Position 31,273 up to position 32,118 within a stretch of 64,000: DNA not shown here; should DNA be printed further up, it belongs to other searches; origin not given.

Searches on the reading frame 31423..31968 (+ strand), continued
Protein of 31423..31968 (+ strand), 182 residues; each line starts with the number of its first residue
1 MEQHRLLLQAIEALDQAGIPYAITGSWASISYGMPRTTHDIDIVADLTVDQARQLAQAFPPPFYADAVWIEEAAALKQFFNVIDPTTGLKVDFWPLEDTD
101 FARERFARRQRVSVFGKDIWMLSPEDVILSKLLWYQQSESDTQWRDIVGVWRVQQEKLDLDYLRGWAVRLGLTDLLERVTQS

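Call 30: find_encoding_contigs(protein=P0049, flank=5000, max_places=2)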
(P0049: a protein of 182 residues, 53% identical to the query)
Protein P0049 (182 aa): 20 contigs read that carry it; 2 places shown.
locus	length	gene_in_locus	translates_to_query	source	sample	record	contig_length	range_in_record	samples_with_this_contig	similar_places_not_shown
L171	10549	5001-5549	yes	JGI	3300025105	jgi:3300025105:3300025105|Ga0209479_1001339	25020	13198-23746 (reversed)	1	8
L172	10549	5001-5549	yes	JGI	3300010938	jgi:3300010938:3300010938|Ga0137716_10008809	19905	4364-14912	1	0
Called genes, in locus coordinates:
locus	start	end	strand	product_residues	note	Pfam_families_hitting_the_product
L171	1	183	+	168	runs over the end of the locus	PF17179:Fer4_22 (faint), PF13183:Fer4_8 (faint), PF13237:Fer4_10, PF00037:Fer4 (weak), PF12838:Fer4_7, PF13187:Fer4_9, PF13534:Fer4_17 (weak), PF00037:Fer4, +5 more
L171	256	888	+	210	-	PF00499:Oxidored_q3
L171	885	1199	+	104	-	PF00420:Oxidored_q2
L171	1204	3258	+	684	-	PF00662:Proton_antipo_N, PF00361:Proton_antipo_M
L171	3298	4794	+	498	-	PF00361:Proton_antipo_M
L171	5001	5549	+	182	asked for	PF10706:Aminoglyc_resit (faint)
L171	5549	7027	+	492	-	PF00361:Proton_antipo_M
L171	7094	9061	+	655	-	PF13231:PMT_2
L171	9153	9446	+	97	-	-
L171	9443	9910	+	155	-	PF09579:Spore_YtfJ (weak)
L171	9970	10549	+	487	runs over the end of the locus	PF04932:Wzy_C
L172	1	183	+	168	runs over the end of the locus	PF17179:Fer4_22 (faint), PF13183:Fer4_8 (faint), PF13237:Fer4_10, PF00037:Fer4 (weak), PF12838:Fer4_7, PF13187:Fer4_9, PF13534:Fer4_17 (weak), PF00037:Fer4, +5 more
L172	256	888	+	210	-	PF00499:Oxidored_q3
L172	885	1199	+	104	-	PF00420:Oxidored_q2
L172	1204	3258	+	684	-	PF00662:Proton_antipo_N, PF00361:Proton_antipo_M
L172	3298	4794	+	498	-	PF00361:Proton_antipo_M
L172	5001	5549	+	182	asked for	PF10706:Aminoglyc_resit (faint)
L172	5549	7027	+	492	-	PF00361:Proton_antipo_M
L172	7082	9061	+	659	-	PF13231:PMT_2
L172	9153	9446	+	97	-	-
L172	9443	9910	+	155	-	PF09579:Spore_YtfJ (weak)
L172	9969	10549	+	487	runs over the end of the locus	PF04932:Wzy_C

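Call 31: predict_structure(alignment_id=A1)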
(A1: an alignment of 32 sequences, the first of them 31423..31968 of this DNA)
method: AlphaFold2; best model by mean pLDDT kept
length: 182 residues; sequences in the alignment: 32
mean_pLDDT: 95.1   pTM: 0.90
mean pLDDT of the five models: 95.1, 94.8, 94.2, 94.0, 93.7
residues with pLDDT >= 90: 167; 70-90: 14; 50-70: 1; < 50: 0
segments of 3 or more residues with pLDDT < 50: none
pLDDT, mean of each block of 10 residues (from residue 1): 89 97 95 87 97 96 94 97 94 97 98 92 98 95 95 97 98 97 92
secondary structure, 60 per line:
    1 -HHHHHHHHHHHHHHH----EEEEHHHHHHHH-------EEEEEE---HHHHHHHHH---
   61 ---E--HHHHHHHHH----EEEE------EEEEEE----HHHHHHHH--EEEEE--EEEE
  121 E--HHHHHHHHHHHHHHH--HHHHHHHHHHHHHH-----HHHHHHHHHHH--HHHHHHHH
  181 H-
elements in order: H2-16 E21-24 H25-32 E40-45 H49-57 H67-75 E80-83 E90-95 H100-107 E110-114 E117-121 H124-138 H141-154 H160-170 H173-181

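Call 36: fold_search(model_id=the predicted structure, library=pdb)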
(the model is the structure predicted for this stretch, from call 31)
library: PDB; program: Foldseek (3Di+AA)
matches with E <= 10: 364; with E <= 0.001: 19
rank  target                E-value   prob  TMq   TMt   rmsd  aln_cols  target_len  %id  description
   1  8an5_A                1.5e-06  1.00  0.64  0.60   6.6       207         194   13  MenAT1 toxin-antitoxin complex (rv0078a-rv0078b) from Mycobacterium tuberculosis H37Rv (released 2023-08-02)
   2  8an5_B                2.3e-06  1.00  0.52  0.52   9.1       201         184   14  MenAT1 toxin-antitoxin complex (rv0078a-rv0078b) from Mycobacterium tuberculosis H37Rv (released 2023-08-02)
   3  5uvd                  7.3e-06  1.00  0.50  0.43   7.9       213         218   18  Crystal structure of an antigenic nucleotidyltransferase-like protein from Paracoccidioides brasiliensis (released 2018-01-31)
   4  8an4_B                8.2e-06  1.00  0.63  0.61   5.1       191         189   14  MenT1 toxin (rv0078a) from Mycobacterium tuberculosis H37Rv (released 2023-08-02)
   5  2ewr                  1.5e-05  1.00  0.53  0.60   5.3       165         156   21  Crystal structure of a putative nucleotidyltransferase (tm1012) from Thermotoga maritima at 1.60 A resolution (released 2005-12-06)
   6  8an4_A                1.9e-05  1.00  0.62  0.58   6.2       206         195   15  MenT1 toxin (rv0078a) from Mycobacterium tuberculosis H37Rv (released 2023-08-02)
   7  5kqj_MODEL_1_A        4.5e-05  1.00  0.60  0.59   7.6       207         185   13  Solution Structure of Antibiotic-Resistance Factor ANT(2'')-Ia Reveals Substrate-Regulated Conformation Dynami (released 2017-07-12)
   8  2fcl                  7.1e-05  1.00  0.53  0.61   5.1       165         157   19  Crystal structure of a putative nucleotidyltransferase (tm1012) from Thermotoga maritima at 1.35 A resolution (released 2006-03-14)
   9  4wqk                  1.3e-04  1.00  0.57  0.59   6.0       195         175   14  Crystal structure of aminoglycoside nucleotidylyltransferase ANT(2")-Ia, apo form (released 2014-11-12)
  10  5cfs                  1.4e-04  1.00  0.57  0.59   5.5       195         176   15  Crystal Structure of ANT(2")-Ia in complex with AMPCPP and tobramycin (released 2016-03-16)
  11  8rr5                  1.4e-04  1.00  0.48  0.49  11.5       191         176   14  MenT1 toxin (rv0078a) from Mycobacterium tuberculosis H37Rv, phosphorylated at T39 (released 2024-09-11)
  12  4fo1_A                1.4e-04  1.00  0.50  0.56   5.2       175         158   12  Crystal structure of lincosamide antibiotic adenylyltransferase LnuA, apo (released 2012-07-04)
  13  5cfu                  1.5e-04  1.00  0.53  0.55   7.5       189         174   15  Crystal Structure of ANT(2")-Ia in complex with adenylyl-2"-tobramycin (released 2016-07-20)
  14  4hx0                  2.0e-04  1.00  0.53  0.60   7.2       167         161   18  Crystal structure of a putative nucleotidyltransferase (TM1012) from Thermotoga maritima at 1.87 A resolution (released 2013-09-11)
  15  4o8s                  3.5e-04  1.00  0.53  0.44   5.1       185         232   14  Crystal structure of JHP933 from Helicobacter pylori (released 2014-09-10)
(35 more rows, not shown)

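Call 47: search_protein_families(library=pfam, proteins=[L002:730-996:+, L002:996-1424:+], max_evalue=0.001)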
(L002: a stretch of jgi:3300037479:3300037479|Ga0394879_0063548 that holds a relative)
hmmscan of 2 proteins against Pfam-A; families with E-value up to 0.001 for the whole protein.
L002:730-996:+ (89 aa): 0 families

L002:996-1424:+ (143 aa): 1 family
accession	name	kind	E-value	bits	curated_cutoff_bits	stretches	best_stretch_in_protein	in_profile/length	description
PF20126.4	TumE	-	2.9e-12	46.8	23.4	1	47-139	2-80/81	Toxin TumE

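Call 52: predict_structure(alignment_id=A3)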
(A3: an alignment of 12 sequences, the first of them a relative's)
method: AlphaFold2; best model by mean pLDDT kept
length: 282 residues; sequences in the alignment: 12
mean_pLDDT: 84.4   pTM: 0.64
mean pLDDT of the five models: 84.4, 82.0, 81.5, 80.8, 80.5
residues with pLDDT >= 90: 146; 70-90: 98; 50-70: 20; < 50: 18
segments of 3 or more residues with pLDDT < 50: 1-6, 74-83
pLDDT, mean of each block of 10 residues (from residue 1): 48 74 81 75 82 90 77 48 52 72 89 96 87 74 95 95 94 96 91 95 96 91 95 91 88 94 98 97 94
secondary structure, 60 per line:
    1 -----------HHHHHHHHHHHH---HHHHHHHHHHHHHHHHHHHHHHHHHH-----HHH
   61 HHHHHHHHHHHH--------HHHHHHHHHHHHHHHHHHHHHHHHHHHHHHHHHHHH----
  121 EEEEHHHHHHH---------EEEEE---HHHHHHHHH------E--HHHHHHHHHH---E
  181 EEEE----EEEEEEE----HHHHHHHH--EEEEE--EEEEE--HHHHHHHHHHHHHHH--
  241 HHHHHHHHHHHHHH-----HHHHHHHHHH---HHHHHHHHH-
elements in order: H12-23 H27-52 H58-72 H81-116 E121-124 H125-131 E141-145 H149-157 H167-176 E180-184 E189-195 H200-207 E210-214 E217-221 H224-238 H241-254 H260-269 H273-281

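Call 53: find_encoding_contigs(protein=P0054, flank=5000, max_places=2)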
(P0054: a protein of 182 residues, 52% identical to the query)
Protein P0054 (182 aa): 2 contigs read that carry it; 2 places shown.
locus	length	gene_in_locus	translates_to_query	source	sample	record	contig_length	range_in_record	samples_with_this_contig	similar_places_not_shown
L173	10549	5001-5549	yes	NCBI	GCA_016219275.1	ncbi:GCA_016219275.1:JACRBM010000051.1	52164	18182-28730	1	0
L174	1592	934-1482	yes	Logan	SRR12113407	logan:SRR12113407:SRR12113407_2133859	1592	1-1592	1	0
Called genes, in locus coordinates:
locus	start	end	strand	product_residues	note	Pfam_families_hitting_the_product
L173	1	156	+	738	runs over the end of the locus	PF00496:SBP_bac_5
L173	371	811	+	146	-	PF01475:FUR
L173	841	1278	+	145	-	PF02915:Rubrerythrin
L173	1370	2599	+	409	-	PF12838:Fer4_7 (faint), PF02754:CCG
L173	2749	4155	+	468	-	PF00890:FAD_binding_2 (weak), PF01134:GIDA, PF01266:DAO (faint), PF07992:Pyr_redox_2, PF12831:FAD_oxidored, PF13738:Pyr_redox_3, PF00070:Pyr_redox, PF02852:Pyr_redox_dim, +2 more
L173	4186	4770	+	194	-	PF00300:His_Phos_1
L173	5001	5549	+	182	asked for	-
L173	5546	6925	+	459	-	PF00070:Pyr_redox (faint), PF00890:FAD_binding_2 (weak), PF01266:DAO (weak), PF01593:Amino_oxidase, PF03486:HI0933_like (faint), PF07992:Pyr_redox_2 (faint), PF12831:FAD_oxidored (weak), PF13450:NAD_binding_8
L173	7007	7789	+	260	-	PF00142:Fer4_NifH (faint), PF01656:CbiA, PF02374:ArsA_ATPase, PF06564:CBP_BcsQ (weak), PF10609:ParA (weak), PF13614:AAA_31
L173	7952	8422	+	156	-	-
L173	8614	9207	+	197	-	PF00440:TetR_N, PF17932:TetR_C_24, PF17935:TetR_C_27 (weak)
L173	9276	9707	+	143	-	PF08534:Redoxin, PF00578:AhpC-TSA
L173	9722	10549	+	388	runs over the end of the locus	PF02515:CoA_transf_3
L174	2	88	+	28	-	?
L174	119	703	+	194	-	PF00300:His_Phos_1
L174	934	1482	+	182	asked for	-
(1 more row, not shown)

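Call 54: find_encoding_contigs(protein=P0033, flank=5000, max_places=2)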
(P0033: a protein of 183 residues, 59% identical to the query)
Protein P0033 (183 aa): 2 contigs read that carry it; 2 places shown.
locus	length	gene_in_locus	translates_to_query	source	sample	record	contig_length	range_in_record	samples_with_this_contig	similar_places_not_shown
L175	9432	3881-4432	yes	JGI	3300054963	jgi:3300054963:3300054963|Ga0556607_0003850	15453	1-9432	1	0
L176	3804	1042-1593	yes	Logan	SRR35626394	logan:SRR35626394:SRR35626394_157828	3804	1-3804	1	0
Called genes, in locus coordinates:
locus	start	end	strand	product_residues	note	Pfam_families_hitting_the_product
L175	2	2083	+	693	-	?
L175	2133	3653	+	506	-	PF00361:Proton_antipo_M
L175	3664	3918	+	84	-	PF18993:Rv0078B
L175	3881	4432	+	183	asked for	-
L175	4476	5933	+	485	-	PF00361:Proton_antipo_M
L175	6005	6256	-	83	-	PF09723:Zn_ribbon_8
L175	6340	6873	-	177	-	PF05163:DinB, PF04978:MST, PF12867:DinB_2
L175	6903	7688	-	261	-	PF01909:NTP_transf_2 (weak)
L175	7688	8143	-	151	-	-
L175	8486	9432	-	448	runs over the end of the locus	-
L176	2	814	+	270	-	?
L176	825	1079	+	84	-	PF18993:Rv0078B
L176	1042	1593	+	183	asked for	-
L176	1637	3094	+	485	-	PF00361:Proton_antipo_M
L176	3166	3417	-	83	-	PF09723:Zn_ribbon_8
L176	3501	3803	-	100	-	?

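Call 70: list_cluster_members(proteins=[P0001, P0022, P0044, P0049])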
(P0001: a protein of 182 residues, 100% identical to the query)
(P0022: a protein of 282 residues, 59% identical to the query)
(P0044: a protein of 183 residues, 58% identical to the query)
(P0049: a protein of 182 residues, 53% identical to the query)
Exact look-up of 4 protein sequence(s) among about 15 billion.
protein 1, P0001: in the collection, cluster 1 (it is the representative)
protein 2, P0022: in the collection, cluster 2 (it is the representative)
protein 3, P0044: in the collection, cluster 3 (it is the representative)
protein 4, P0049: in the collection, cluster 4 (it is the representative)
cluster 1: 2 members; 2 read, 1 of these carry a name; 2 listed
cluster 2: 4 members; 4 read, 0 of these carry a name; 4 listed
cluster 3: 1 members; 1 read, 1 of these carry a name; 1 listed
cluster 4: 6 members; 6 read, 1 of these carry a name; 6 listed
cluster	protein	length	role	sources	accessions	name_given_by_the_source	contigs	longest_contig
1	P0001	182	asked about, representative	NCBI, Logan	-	-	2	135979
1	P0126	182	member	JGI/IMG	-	hypothetical protein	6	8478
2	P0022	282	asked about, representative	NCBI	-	-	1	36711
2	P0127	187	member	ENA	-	-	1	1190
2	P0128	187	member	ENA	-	-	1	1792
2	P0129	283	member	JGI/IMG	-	-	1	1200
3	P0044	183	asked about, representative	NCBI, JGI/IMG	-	hypothetical protein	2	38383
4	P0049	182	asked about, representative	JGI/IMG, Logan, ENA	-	hypothetical protein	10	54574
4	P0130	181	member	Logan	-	-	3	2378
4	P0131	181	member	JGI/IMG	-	-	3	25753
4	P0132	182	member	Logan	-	-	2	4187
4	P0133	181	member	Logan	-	-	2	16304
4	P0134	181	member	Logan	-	-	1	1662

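Call 77: find_encoding_contigs(protein=P0074, flank=4000, max_places=2)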
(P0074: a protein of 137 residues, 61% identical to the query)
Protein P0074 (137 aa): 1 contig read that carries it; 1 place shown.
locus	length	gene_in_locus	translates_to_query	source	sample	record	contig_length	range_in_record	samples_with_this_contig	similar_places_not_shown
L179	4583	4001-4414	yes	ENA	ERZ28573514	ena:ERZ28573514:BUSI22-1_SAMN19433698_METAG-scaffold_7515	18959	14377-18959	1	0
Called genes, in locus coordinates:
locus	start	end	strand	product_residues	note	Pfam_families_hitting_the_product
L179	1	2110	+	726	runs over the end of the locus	PF00662:Proton_antipo_N, PF00361:Proton_antipo_M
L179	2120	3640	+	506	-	PF00361:Proton_antipo_M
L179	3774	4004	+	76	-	-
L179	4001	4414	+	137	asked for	-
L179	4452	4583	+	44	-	?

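Call 78: search_protein_families(library=phrogs, proteins=[window:31423-31968:+], max_evalue=0.01)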
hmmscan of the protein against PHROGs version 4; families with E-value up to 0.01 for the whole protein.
window:31423-31968:+ (182 aa): 0 families

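Call 79: search_dna_similar(query=window:31423-31968:+, collection=plasmids, mode=protein, max_evalue=0.001, max_rows=12)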
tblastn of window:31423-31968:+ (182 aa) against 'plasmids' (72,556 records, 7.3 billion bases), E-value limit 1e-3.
Records with a match: 6; places in all: 6; records where one place covers at least 80% of the query: 6.
Best place of each record, by identity: <60% 6.
By first word of the organism name: Nostoc 2; Planktothrix 1; Herpetosiphon 1; Calothrix 1; Pseudanabaena 1.
By predicted mobility (MOB-suite, as given by PLSDB): non-mobilizable 4; mobilizable 2.
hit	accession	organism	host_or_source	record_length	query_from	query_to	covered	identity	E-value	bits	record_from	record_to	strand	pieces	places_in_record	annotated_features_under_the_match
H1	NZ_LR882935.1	Planktothrix agardhii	-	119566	12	181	93%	39.7%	1e-31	126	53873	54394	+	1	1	hypothetical protein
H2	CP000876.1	Herpetosiphon aurantiacus DSM 785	-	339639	21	180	88%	36.7%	2e-22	100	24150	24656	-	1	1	conserved hypothetical protein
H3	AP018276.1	Calothrix sp. NIES-4101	-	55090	14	178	91%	32.9%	6e-23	101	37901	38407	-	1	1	hypothetical protein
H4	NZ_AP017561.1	Pseudanabaena sp. ABRG5-3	-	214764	19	174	86%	34.4%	8e-20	93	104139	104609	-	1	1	hypothetical protein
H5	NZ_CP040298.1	Nostoc sp. TCL26-01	Leiosporoceros dussii,pure culture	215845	14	174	88%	32.9%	2e-19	92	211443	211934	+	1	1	hypothetical protein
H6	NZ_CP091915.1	Nostoc sp. UHCC 0870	cell culture,Brackish water, ...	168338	14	174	88%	32.3%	1e-17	87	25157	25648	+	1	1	hypothetical protein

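Call 81: get_annotated_region(hit=H2, flank=2500)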
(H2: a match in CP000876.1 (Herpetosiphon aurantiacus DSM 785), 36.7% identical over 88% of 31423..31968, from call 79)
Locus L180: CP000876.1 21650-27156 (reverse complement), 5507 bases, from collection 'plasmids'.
description: Herpetosiphon aurantiacus DSM 785 plasmid pHAU01, complete sequence
organism: Herpetosiphon aurantiacus DSM 785 (NCBI taxid 316274)
taxonomy: Bacteria; Chloroflexota; Chloroflexia; Herpetosiphonales; Herpetosiphonaceae; Herpetosiphon; Herpetosiphon aurantiacus; Herpetosiphon aurantiacus DSM 785
host: -; source: -; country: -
typing (MOB-suite, as given by PLSDB): non-mobilizable
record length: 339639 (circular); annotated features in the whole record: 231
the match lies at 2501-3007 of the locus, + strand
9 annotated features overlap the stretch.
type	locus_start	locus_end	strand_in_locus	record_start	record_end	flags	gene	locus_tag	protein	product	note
CDS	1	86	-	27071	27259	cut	-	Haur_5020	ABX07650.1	hypothetical protein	-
CDS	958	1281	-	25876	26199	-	-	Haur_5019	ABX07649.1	hypothetical protein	-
CDS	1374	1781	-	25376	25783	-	-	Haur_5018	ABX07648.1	hypothetical protein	-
CDS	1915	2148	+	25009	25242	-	-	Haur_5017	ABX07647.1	transcriptional regulator, XRE family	-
CDS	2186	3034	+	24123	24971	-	-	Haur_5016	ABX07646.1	conserved hypothetical protein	-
CDS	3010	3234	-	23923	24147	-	-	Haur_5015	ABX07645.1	protein of unknown function DUF433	-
CDS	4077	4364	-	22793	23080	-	-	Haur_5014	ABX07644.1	hypothetical protein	-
CDS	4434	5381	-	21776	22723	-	-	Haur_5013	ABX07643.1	carboxylesterase NA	-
CDS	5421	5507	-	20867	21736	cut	-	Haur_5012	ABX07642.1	transcriptional regulator, MerR family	-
